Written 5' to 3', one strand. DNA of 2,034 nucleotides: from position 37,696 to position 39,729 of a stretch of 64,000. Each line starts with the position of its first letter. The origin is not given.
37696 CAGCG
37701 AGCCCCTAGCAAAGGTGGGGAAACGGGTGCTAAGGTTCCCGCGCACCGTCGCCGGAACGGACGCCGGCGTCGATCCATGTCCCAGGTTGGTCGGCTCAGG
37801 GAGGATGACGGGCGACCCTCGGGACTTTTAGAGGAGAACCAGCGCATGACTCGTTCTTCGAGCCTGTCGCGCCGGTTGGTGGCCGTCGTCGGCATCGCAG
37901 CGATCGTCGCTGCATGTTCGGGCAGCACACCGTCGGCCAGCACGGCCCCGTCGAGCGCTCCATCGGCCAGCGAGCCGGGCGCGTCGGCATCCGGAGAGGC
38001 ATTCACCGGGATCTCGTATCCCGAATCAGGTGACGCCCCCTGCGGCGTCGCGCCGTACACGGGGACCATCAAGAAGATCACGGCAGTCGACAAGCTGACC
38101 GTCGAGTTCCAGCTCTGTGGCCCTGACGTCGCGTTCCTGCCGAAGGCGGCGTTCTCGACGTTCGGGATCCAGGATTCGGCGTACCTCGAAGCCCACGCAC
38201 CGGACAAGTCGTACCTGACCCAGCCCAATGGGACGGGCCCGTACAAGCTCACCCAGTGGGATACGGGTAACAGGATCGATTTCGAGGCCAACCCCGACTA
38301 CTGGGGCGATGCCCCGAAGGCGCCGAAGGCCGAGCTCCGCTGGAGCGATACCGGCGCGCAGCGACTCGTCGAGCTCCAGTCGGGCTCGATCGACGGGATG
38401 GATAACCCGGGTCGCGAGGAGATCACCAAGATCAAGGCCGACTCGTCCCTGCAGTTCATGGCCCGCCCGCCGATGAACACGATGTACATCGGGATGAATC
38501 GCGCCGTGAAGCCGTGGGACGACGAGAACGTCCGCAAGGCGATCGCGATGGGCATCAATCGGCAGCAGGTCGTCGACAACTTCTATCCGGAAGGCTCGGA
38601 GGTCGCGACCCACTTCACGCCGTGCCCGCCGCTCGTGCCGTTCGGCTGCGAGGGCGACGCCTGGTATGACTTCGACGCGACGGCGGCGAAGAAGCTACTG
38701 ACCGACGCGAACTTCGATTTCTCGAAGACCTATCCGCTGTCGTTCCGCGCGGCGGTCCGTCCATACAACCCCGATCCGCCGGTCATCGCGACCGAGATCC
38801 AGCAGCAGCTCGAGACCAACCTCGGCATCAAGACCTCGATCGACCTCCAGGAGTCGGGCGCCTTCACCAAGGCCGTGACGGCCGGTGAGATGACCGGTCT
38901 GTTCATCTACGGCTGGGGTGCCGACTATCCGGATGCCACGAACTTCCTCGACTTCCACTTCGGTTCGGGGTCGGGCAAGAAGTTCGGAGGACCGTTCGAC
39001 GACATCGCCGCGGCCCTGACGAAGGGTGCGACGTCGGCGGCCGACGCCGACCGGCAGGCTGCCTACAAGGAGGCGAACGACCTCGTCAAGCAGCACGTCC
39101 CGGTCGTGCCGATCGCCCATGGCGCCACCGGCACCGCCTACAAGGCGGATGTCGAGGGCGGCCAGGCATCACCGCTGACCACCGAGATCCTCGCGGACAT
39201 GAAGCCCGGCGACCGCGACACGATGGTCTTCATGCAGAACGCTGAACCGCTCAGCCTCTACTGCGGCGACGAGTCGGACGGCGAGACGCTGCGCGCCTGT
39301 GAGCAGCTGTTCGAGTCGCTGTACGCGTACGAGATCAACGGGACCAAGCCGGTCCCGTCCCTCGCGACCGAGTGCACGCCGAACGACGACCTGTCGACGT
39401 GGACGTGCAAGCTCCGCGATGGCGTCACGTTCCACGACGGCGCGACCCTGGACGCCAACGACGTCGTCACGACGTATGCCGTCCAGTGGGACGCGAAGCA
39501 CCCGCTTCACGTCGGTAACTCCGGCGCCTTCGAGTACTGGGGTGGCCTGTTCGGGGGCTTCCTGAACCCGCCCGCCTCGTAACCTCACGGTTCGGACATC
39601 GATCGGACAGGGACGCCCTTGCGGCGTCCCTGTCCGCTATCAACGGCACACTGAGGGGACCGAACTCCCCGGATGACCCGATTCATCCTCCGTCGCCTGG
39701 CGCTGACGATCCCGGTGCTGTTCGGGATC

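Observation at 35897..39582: Two tandem family-5 solute-binding lipoproteins are clean circular permutants of the canonical DppA/OppA fold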

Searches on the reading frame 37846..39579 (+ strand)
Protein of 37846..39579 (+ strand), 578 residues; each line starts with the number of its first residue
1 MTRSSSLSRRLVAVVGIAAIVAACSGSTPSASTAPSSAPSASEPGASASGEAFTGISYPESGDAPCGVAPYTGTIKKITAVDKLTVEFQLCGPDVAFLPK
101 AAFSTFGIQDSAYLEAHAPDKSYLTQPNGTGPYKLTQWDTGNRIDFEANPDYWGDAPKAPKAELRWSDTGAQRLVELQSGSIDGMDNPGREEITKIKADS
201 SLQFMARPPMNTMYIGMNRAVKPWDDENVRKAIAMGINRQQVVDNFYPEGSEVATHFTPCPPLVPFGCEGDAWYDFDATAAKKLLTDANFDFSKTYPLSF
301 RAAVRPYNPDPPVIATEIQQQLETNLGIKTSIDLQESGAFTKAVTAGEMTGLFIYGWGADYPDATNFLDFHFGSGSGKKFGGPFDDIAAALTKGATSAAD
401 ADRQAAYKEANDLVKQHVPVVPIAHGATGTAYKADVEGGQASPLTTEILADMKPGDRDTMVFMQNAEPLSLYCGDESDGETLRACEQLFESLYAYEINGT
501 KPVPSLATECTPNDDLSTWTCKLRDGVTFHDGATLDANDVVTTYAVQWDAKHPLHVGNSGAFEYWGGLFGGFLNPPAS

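Call 4: search_protein_families(library=pfam, proteins=[window:37846-39579:+], max_evalue=1)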
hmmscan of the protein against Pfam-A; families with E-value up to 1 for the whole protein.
window:37846-39579:+ (578 aa): 1 family
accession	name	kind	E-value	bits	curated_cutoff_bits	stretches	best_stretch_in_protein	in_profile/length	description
PF00496.27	SBP_bac_5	-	6.4e-74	249.7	32.4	2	71-377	59-366/368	Bacterial extracellular solute-binding proteins, family 5 Middle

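Call 5: search_protein_families(library=ncbifam, proteins=[window:37846-39579:+], max_evalue=0.1)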
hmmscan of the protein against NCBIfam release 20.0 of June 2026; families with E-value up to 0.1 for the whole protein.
window:37846-39579:+ (578 aa): 12 families
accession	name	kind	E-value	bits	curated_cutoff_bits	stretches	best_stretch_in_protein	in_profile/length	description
NF043070.1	DppA_dipep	equivalog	6.1e-48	163.7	1005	2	74-446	151-526/535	dipeptide ABC transporter periplasmic-binding protein DppA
NF011689.0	PRK15109.1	equivalog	5.4e-42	144.2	560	2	72-449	154-533/547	ABC transporter substrate-binding protein SapA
NF045468.1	Opp5A_nikA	equivalog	3e-33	115.1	600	2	123-440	154-473/488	nickel ABC transporter substrate-binding protein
TIGR02294.1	nickel_nikA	equivalog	1.7e-32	112.6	393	2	74-438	108-485/501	nickel ABC transporter substrate-binding protein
NF047575.1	opine_bind_CntA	exception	5.6e-27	94.5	800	2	74-428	137-507/535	staphylopine-dependent metal ABC transporter substrate-binding lipoprotein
NF011942.0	PRK15413.1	equivalog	3.3e-26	92.1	594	2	74-431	131-488/512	glutathione ABC transporter substrate-binding protein GsiB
NF011684.0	PRK15104.1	equivalog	6.1e-24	84.6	947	2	79-429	163-514/543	oligopeptide ABC transporter substrate-binding protein OppA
NF045467.1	Opp4A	equivalog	3.7e-23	81.6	650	2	125-442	205-544/556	oligopeptide ABC transporter substrate-binding protein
TIGR04028.1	SBP_KPN_01854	hypoth_equivalog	4.2e-13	48.7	468.5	2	504-545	46-88/509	TIGR04028 family ABC transporter substrate-binding protein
NF007287.0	PRK09755.1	equivalog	6.4e-12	45.1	1098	1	78-427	157-504/535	ABC transporter substrate-binding protein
NF010149.0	PRK13626.1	equivalog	0.031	12.9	476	0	503-544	165-205/552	HTH-type transcriptional regulator SgrR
NF043077.1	MMSYN1_0169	equivalog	0.038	12.4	650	1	336-369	698-730/896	oligopeptide ABC transporter substrate-binding protein OppA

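Call 6: search_solved_structures(query=window:37846-39579:+, max_evalue=0.001, show_alignments=3)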
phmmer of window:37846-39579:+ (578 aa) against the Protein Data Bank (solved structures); distinct sequences matched with E-value up to 0.001: 84 (the best 60 are shown).
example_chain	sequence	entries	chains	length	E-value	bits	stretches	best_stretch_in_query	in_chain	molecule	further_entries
5f1q_A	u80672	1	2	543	9e-48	166.9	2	75-445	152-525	Periplasmic dipeptide transport protein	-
1dpe_A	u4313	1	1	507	1.5e-44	156.2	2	75-444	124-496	DIPEPTIDE-BINDING PROTEIN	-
1dpp_A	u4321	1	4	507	2.7e-44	155.4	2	75-444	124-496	DIPEPTIDE BINDING PROTEIN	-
8z1y_F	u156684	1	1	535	2.7e-44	155.4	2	75-444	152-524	Dipeptide-binding protein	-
3m8u_A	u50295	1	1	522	4e-43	151.5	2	71-446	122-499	Heme-binding protein A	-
8z1z_F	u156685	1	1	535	3e-42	148.6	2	75-444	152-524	Dipeptide-binding protein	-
3tpa_A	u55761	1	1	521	8.2e-40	140.6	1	74-440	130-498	Heme-binding protein A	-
8upi_A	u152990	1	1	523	2.6e-35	125.7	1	62-377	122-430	Peptide ABC transporter substrate-binding protein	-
6ofq_A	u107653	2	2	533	1e-33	120.5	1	74-440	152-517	Heme-binding protein A / AI-2 binding protein A | Heme-binding protein A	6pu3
5u4o_A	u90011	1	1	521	4.9e-32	114.9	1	73-424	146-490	ABC transporter substrate-binding protein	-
4qfk_H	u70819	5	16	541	8.7e-28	100.9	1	74-450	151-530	ABC transporter periplasmic peptide-binding protein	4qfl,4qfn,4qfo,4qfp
8are_A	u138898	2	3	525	1.9e-25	93.1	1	78-425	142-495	Oligopeptide-binding protein OppA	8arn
5isu_A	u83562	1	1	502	5.8e-25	91.6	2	77-440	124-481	Lmo0135 protein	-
1uqw_A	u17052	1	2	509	8.3e-23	84.4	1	75-438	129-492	PUTATIVE BINDING PROTEIN YLIB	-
1b05_A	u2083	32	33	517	3.8e-22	82.3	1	129-433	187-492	PERIPLASMIC OLIGOPEPTIDE-BINDING PROTEIN | PROTEIN (OLIGO-PEPTIDE BINDING PROTEIN) | PERIPLASMIC OLIGO-PEPTIDE BINDING PROTEIN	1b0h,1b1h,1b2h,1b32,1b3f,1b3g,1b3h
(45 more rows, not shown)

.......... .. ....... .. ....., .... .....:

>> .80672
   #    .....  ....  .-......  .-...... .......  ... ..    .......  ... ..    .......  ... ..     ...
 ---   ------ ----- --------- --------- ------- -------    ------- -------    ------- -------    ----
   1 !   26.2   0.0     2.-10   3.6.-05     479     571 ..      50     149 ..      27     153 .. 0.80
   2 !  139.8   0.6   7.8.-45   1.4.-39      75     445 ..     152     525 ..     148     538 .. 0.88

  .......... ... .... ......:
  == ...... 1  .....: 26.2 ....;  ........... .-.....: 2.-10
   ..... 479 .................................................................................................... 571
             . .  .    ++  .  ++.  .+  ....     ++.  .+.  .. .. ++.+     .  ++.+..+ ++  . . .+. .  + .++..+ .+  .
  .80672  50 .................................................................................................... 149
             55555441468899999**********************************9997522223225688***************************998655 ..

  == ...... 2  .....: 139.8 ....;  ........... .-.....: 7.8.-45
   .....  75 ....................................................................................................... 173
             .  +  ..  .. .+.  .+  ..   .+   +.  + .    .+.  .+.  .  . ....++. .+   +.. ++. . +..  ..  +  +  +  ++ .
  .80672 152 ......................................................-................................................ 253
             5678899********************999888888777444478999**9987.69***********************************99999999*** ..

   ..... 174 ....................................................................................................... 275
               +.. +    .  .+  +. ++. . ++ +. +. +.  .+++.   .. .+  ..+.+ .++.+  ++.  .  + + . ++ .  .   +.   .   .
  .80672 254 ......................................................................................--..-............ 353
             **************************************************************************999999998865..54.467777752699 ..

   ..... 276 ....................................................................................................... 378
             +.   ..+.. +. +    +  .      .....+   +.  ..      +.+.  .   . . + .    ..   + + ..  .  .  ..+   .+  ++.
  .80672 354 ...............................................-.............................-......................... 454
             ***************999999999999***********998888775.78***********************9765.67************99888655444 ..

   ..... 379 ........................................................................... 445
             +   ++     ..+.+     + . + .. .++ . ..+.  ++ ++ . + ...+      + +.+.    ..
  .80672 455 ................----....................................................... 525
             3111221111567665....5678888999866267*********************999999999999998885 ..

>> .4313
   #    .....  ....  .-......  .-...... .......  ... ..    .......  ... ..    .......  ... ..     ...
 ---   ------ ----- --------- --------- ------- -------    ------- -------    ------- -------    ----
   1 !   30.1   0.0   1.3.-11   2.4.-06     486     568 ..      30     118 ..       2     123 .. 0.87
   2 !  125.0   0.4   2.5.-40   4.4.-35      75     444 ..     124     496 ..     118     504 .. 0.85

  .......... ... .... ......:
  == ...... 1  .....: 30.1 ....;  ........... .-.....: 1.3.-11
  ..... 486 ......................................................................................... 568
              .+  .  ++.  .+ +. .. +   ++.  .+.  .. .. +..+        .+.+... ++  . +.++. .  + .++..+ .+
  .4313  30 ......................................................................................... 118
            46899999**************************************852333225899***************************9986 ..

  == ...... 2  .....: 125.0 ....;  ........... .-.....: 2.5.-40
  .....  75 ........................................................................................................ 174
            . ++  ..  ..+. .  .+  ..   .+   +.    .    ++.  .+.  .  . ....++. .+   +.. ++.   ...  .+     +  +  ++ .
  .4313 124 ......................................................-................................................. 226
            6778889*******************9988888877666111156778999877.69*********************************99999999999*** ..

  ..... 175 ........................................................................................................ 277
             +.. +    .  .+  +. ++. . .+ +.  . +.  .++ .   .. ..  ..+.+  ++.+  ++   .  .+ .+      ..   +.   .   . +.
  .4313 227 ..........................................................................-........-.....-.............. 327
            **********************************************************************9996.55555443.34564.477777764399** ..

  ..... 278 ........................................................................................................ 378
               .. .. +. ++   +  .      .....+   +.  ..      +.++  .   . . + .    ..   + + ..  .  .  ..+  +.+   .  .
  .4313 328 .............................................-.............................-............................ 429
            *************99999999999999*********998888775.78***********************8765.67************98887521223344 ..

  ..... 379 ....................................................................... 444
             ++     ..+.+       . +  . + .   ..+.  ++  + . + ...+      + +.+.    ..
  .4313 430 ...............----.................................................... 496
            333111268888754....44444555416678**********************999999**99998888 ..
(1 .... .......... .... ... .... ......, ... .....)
